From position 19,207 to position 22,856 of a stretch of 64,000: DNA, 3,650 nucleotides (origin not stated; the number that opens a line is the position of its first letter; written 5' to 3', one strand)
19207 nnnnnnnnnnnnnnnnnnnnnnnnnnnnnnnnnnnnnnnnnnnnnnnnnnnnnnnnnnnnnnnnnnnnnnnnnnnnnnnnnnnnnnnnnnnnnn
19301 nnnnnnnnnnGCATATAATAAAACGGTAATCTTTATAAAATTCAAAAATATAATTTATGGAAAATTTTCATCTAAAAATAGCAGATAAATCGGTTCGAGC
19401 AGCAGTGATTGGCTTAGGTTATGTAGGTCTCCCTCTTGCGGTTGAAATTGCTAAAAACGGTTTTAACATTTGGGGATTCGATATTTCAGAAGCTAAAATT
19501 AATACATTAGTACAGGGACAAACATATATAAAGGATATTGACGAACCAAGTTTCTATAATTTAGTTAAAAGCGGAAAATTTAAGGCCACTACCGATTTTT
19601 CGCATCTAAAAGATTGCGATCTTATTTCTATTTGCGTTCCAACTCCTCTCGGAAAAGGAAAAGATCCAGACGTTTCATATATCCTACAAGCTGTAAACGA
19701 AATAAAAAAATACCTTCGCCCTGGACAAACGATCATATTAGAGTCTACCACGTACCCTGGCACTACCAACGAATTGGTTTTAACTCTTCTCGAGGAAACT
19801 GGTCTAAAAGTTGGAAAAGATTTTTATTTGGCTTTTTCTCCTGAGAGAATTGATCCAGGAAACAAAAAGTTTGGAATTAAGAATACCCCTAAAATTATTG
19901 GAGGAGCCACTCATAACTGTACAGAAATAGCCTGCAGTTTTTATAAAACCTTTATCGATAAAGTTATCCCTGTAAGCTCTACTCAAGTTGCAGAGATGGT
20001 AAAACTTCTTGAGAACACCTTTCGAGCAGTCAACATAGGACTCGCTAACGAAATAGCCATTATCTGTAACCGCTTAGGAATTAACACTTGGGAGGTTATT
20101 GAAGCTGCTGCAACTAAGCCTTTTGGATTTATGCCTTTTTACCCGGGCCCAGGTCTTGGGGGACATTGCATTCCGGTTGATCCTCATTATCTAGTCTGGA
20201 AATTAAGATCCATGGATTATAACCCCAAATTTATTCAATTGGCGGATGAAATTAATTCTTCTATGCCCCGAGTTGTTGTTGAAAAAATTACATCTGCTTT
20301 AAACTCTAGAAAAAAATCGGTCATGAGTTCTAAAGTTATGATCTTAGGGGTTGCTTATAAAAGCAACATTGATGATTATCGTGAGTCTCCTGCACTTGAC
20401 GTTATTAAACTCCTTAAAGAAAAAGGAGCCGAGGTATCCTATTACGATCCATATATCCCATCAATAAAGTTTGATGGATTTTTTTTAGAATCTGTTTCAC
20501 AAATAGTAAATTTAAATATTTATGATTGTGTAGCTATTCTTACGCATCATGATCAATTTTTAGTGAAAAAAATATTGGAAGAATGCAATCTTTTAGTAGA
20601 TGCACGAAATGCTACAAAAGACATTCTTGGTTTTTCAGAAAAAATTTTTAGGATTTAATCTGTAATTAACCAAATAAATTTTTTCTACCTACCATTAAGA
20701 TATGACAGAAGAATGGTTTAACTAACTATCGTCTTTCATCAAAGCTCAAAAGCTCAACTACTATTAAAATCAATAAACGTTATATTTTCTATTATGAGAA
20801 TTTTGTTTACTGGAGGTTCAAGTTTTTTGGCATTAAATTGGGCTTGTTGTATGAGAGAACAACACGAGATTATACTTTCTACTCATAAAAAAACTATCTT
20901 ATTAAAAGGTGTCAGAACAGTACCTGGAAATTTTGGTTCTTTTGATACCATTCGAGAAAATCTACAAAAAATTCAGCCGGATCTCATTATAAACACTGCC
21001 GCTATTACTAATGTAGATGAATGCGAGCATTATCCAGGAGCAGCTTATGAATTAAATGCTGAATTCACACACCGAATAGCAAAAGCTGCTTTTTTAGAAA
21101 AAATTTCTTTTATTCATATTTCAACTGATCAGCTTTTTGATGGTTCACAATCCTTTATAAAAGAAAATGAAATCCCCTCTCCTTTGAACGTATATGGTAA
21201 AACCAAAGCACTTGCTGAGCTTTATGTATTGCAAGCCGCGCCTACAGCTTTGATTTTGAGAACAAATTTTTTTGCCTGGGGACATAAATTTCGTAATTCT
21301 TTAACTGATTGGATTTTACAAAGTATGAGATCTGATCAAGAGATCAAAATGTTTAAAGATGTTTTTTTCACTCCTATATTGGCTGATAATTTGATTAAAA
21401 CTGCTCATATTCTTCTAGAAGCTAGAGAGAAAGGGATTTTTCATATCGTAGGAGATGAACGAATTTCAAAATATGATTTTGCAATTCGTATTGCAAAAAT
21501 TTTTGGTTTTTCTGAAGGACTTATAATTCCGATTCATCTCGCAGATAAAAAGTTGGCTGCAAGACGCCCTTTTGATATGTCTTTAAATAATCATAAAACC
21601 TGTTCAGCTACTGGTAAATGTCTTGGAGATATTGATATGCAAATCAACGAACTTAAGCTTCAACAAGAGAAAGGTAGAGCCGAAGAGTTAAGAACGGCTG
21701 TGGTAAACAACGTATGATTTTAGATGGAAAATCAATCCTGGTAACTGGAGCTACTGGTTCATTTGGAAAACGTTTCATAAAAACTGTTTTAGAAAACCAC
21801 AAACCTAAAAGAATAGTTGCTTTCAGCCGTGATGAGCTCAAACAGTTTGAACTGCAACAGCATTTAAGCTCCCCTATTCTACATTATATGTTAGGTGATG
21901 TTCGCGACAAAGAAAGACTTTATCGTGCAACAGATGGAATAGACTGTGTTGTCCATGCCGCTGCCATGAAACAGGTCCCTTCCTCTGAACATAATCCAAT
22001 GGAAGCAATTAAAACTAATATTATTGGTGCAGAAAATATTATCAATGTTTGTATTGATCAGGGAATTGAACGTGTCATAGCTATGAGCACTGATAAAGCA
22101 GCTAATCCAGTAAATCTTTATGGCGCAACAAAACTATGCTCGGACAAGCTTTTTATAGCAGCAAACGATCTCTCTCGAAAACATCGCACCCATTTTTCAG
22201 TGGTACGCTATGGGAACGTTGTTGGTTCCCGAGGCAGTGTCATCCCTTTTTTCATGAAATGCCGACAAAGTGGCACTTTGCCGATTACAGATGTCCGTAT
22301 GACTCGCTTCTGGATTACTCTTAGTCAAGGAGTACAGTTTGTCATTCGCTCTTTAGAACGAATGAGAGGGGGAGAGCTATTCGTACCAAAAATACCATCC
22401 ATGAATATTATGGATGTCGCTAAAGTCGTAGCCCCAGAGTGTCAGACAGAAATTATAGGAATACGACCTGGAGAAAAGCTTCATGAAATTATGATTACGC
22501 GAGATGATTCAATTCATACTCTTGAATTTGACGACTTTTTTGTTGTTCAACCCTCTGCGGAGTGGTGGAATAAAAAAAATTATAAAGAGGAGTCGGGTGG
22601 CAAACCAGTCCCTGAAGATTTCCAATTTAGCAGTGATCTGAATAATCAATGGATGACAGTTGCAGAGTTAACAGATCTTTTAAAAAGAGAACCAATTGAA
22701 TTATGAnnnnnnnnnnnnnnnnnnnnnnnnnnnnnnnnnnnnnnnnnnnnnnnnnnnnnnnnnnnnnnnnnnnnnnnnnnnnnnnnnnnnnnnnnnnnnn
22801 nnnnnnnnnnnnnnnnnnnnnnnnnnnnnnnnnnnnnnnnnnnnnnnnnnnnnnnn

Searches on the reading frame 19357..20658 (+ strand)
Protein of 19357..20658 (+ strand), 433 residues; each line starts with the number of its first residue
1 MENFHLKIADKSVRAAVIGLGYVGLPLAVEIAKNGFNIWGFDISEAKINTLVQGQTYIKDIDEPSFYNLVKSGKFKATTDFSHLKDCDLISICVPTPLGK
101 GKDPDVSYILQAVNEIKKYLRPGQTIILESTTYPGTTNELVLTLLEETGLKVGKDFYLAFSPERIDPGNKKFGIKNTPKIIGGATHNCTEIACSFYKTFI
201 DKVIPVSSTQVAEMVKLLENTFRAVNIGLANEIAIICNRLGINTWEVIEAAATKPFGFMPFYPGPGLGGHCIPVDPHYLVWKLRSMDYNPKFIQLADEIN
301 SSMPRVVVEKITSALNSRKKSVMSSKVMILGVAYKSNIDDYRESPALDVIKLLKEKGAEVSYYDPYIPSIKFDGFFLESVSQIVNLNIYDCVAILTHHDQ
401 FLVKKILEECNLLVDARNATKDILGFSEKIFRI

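Call 46: search_protein_families(library=pfam, proteins=[window:19357-20658:+], max_evalue=0.00001)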
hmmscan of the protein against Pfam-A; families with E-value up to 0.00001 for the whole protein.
window:19357-20658:+ (433 aa): 4 families
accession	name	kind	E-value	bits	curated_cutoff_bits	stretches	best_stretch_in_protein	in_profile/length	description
PF03721.20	UDPG_MGDP_dh_N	-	2.2e-45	155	27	1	14-190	2-181/187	UDP-glucose/GDP-mannose dehydrogenase family, NAD binding domain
PF00984.24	UDPG_MGDP_dh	-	2.8e-33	114.3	25.4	1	211-301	2-93/94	UDP-glucose/GDP-mannose dehydrogenase family, central domain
PF03720.21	UDPG_MGDP_dh_C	-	4.6e-21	75.6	30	1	329-421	2-102/103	UDP-glucose/GDP-mannose dehydrogenase family, UDP binding domain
PF03446.21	NAD_binding_2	-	3.6e-10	40.5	21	1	16-147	3-109/161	NAD binding domain of 6-phosphogluconate dehydrogenase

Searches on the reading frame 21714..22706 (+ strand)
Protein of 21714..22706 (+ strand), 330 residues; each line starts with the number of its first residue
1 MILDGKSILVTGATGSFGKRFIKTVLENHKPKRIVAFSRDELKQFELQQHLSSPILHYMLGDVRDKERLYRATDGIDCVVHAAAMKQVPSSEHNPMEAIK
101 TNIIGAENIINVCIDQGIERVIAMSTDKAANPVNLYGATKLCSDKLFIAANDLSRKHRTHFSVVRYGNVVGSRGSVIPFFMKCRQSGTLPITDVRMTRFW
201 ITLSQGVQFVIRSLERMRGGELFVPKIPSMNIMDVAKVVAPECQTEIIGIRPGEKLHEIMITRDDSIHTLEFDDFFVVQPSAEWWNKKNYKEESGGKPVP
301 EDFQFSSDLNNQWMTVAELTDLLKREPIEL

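Call 13: search_protein_families(library=ncbifam, proteins=[window:21714-22706:+], max_evalue=0.00001)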
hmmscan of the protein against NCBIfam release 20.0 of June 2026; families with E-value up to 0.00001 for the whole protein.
window:21714-22706:+ (330 aa): 16 families
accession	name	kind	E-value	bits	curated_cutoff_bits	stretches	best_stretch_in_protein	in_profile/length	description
TIGR03589.1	PseB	equivalog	1.2e-156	520.6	407.75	1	3-322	2-323/324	UDP-N-acetylglucosamine 4,6-dehydratase (inverting)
TIGR04130.1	FnlA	equivalog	3.1e-68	230.1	730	1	4-323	3-325/337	UDP-N-acetylglucosamine 4,6-dehydratase/5-epimerase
TIGR04180.1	EDH_00030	hypoth_equivalog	2.1e-17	63.1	475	1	8-128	1-123/297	NAD-dependent 4,6-dehydratase LegB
TIGR01179.1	galE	equivalog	2.2e-15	56.3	262.3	1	8-173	2-180/332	UDP-glucose 4-epimerase GalE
TIGR01181.1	dTDP_gluc_dehyt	equivalog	1.5e-12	47.2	365.1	1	8-129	2-128/321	dTDP-glucose 4,6-dehydratase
TIGR03466.1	HpnA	hypoth_equivalog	8.1e-12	44.7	367.65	1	7-126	2-113/327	hopanoid-associated sugar epimerase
TIGR02622.1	CDP_4_6_dhtase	equivalog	1.4e-11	44.1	278.45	1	4-129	3-132/352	CDP-glucose 4,6-dehydratase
NF042422.1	oxyalk_red_OleD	equivalog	2.4e-11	43.6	580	1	8-127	3-111/329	2-alkyl-3-oxoalkanoate reductase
NF042423.1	oxyalk_red_Shew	equivalog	1e-10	41.3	580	1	6-127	9-119/331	2-alkyl-3-oxoalkanoate reductase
NF041293.1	G6PDh_Azf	equivalog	1.1e-10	41.3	400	1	6-130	3-119/252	NAD-dependent glucose-6-phosphate dehydrogenase Azf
TIGR01214.1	rmlD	equivalog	1.4e-10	40.7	224.05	1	8-146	2-134/285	dTDP-4-dehydrorhamnose reductase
TIGR02197.1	heptose_epim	equivalog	5.4e-10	38.9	274.6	1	8-173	1-174/316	ADP-glyceromanno-heptose 6-epimerase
NF052578.1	StrlDmthSdmBMthl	equivalog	4.6e-09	36.5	600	1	8-129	3-116/328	sterol demethylase protein SdmB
NF043036.1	ErythonDh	equivalog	1.7e-06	27.5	325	1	8-122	3-120/321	D-erythronate dehydrogenase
NF007956.0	PRK10675.1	subfamily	2.2e-06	27.1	394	1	8-126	3-124/338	UDP-glucose 4-epimerase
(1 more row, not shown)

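Call 15: find_encoding_contigs(protein=window:21714-22706:+, flank=10000, max_places=8)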
Protein window:21714-22706:+ (330 aa): 1 contig read that carries it; 1 place shown.
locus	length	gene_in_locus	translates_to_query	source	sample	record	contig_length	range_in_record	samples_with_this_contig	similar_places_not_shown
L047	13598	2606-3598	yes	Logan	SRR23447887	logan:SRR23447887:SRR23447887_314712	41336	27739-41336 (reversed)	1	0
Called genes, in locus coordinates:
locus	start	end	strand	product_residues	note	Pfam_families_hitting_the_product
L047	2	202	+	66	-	?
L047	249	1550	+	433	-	PF03446:NAD_binding_2, PF03721:UDPG_MGDP_dh_N, PF00984:UDPG_MGDP_dh, PF03720:UDPG_MGDP_dh_C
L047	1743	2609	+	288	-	PF01370:Epimerase, PF02719:Polysacc_synt_2, PF04321:RmlD_sub_bind, PF16363:GDP_Man_Dehyd, PF07993:NAD_binding_4 (faint)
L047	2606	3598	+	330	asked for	PF01073:3Beta_HSD, PF01370:Epimerase, PF02719:Polysacc_synt_2, PF04321:RmlD_sub_bind, PF07993:NAD_binding_4 (faint), PF16363:GDP_Man_Dehyd, PF13460:NAD_binding_10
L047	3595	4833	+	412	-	PF00155:Aminotran_1_2 (weak), PF01041:DegT_DnrJ_EryC1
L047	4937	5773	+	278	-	PF01408:GFO_IDH_MocA, PF02894:GFO_IDH_MocA_C, PF22725:GFO_IDH_MocA_C3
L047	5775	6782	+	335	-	PF03102:NeuB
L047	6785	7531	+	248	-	-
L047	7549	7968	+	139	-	PF01757:Acyl_transf_3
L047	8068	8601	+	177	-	PF01757:Acyl_transf_3 (weak)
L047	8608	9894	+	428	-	PF00202:Aminotran_3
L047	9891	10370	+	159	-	PF13302:Acetyltransf_3, PF13420:Acetyltransf_4, PF13523:Acetyltransf_8 (faint), PF00583:Acetyltransf_1, PF13673:Acetyltransf_10 (faint), PF13508:Acetyltransf_7 (weak), PF08445:FR47 (weak)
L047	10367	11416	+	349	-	PF03102:NeuB, PF08666:SAF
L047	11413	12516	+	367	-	PF04101:Glyco_tran_28_C (weak)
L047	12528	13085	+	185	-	PF13302:Acetyltransf_3, PF00583:Acetyltransf_1 (weak)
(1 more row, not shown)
